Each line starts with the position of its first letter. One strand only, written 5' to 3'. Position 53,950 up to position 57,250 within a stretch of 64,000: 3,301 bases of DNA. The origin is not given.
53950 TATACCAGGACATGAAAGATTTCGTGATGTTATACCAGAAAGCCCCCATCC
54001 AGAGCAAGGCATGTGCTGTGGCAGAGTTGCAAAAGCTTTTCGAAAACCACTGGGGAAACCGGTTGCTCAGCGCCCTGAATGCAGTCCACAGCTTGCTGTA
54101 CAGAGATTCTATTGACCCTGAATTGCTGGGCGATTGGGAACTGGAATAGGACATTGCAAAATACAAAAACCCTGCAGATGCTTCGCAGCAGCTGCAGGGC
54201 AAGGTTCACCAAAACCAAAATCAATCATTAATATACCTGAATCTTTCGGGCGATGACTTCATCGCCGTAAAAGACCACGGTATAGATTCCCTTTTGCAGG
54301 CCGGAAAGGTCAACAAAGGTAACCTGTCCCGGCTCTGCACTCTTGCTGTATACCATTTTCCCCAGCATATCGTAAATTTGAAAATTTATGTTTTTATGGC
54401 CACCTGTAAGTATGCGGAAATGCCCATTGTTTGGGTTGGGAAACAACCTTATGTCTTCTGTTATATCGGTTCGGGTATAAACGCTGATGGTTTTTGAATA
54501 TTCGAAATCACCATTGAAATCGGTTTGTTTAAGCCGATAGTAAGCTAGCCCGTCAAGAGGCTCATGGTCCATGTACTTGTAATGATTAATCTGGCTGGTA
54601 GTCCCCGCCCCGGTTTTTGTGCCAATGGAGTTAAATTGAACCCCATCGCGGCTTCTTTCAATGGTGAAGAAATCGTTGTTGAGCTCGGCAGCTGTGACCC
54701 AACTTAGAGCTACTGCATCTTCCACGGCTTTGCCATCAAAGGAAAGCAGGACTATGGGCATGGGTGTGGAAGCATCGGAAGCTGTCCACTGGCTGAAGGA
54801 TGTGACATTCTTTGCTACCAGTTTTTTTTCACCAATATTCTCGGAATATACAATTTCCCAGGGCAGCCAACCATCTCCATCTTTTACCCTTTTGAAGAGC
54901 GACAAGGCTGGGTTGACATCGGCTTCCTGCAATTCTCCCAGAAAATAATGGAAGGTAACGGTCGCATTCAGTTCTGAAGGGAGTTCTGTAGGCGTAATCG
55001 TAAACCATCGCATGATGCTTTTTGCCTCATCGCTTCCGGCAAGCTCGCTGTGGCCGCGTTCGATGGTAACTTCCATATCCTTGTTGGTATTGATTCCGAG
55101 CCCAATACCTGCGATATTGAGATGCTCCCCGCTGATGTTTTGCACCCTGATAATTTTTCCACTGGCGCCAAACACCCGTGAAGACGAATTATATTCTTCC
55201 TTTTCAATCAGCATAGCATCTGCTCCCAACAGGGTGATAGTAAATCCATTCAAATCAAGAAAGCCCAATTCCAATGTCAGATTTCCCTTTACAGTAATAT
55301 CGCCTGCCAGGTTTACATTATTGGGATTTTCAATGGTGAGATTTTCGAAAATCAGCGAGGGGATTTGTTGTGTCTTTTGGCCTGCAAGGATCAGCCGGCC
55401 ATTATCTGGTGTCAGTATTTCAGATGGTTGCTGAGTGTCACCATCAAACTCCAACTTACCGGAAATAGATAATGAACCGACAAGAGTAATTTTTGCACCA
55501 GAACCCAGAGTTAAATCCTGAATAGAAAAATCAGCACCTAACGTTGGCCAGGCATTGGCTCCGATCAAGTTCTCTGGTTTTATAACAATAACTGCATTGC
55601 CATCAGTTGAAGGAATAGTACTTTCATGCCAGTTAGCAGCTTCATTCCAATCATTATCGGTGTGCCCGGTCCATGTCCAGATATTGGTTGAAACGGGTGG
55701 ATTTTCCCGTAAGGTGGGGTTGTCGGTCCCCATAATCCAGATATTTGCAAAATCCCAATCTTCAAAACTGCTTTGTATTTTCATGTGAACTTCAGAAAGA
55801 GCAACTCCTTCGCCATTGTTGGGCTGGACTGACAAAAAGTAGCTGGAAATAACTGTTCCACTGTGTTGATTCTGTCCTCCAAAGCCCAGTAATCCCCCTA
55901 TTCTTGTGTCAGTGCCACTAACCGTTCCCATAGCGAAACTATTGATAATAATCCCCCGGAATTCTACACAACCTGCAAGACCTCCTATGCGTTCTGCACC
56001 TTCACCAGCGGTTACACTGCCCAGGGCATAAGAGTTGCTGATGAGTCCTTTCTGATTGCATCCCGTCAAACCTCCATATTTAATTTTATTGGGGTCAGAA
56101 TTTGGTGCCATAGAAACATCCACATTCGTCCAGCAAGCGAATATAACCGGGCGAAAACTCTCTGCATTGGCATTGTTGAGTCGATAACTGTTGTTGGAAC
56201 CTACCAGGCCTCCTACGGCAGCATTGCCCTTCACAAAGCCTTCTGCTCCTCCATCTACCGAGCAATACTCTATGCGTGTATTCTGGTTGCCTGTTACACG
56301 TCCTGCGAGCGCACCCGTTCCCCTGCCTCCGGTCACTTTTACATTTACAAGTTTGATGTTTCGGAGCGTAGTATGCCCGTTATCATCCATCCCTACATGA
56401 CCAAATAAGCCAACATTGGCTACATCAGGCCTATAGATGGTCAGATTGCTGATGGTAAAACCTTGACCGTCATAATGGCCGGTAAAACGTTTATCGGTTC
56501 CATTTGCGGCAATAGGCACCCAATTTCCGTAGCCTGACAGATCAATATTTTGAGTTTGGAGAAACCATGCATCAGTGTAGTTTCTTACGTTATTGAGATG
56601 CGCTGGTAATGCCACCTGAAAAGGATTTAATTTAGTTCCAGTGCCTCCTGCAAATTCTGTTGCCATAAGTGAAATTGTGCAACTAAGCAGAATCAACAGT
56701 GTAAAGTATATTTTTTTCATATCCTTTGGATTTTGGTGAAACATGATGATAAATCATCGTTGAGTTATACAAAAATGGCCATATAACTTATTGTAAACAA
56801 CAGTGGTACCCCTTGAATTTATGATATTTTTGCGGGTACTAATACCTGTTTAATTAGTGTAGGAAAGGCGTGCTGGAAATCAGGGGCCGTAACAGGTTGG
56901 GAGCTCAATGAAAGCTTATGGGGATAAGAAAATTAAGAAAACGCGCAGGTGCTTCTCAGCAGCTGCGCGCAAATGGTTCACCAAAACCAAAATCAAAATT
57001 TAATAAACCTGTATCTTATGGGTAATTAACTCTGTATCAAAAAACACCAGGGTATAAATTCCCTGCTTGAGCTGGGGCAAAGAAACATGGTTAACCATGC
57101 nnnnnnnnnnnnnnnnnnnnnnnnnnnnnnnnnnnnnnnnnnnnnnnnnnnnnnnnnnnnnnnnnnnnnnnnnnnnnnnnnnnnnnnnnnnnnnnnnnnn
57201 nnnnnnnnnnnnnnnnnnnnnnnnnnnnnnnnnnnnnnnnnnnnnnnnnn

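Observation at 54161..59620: Tandem GLUG/T9SS paralogs whose non-coding flanks are better conserved than the genes, with a 3' motif complementary to both 5' leaders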

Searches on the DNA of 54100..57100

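Call 38: search_rna_families(source=window, start=54100, end=57100, threshold=evalue, max_evalue=10)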
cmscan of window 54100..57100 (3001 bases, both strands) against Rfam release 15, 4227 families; matches with E-value up to 10: 4.
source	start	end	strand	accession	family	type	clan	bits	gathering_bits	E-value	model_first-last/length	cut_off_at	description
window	55056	55122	+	RF00321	snoZ247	Gene; snRNA; snoRNA; CD-box;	-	18.9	38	2.1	1-139/139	no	Small nucleolar RNA Z247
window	55516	55569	+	RF03869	mir-2834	Gene; miRNA;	-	18.3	87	2.5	1-63/63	no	mir-2834 microRNA precursor family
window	55259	55495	-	RF02149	MESTIT1_2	Gene; lncRNA;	-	17.8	80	6.1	1-235/235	no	MEST intronic transcript 1, antisense RNA conserved region 2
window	55547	55590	+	RF03010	mcrA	Gene; sRNA;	-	13.6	57.6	3.3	1-51/51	no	mcrA RNA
